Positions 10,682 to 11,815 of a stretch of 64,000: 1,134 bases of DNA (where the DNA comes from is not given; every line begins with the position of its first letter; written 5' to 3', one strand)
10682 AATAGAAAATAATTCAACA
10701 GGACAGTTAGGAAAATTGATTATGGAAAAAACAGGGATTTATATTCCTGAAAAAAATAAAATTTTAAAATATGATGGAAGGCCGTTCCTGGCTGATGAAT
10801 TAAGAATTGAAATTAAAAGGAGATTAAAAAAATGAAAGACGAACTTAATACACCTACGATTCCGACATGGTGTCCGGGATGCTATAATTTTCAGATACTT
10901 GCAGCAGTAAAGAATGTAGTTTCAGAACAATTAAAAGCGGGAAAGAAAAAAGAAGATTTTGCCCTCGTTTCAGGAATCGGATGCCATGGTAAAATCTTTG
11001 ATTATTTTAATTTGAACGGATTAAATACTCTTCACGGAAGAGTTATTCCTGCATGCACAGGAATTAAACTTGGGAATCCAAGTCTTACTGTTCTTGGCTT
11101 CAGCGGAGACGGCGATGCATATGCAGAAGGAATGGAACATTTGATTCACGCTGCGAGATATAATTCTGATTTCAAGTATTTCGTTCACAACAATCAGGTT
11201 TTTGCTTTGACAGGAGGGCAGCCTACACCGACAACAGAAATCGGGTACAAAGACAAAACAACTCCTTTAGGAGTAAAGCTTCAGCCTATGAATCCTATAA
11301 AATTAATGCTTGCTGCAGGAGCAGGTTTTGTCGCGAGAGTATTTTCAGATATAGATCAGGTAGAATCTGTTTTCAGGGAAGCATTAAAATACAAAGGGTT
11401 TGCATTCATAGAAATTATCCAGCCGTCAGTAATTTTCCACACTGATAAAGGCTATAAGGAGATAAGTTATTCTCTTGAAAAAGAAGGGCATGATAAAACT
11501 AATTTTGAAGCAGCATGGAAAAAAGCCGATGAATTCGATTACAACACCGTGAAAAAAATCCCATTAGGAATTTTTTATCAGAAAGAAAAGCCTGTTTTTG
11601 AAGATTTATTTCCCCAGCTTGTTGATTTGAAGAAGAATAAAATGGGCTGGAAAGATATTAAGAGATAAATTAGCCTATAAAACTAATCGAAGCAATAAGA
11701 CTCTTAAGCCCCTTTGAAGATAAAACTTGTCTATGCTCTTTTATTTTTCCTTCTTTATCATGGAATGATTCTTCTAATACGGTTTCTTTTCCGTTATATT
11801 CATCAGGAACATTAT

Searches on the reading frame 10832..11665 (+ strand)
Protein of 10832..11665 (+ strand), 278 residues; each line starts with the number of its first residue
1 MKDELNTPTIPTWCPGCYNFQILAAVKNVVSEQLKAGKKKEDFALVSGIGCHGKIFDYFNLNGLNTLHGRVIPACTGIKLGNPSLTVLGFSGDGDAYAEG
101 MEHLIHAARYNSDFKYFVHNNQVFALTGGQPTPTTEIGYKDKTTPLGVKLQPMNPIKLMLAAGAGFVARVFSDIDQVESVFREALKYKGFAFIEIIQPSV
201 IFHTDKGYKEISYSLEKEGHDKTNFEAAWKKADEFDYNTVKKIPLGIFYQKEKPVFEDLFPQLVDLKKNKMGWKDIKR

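Call 104: search_protein_families(library=pfam, proteins=[window:10832-11665:+], max_evalue=0.001)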
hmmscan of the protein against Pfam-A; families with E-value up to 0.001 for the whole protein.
window:10832-11665:+ (278 aa): 2 families
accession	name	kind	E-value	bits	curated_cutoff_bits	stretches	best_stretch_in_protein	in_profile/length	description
PF02775.26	TPP_enzyme_C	-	3.3e-29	102.1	21.9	1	49-195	2-151/151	Thiamine pyrophosphate enzyme, C-terminal TPP binding domain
PF12367.13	PFO_beta_C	-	1.1e-11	45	24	1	204-263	9-64/66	Pyruvate ferredoxin oxidoreductase beta subunit C terminal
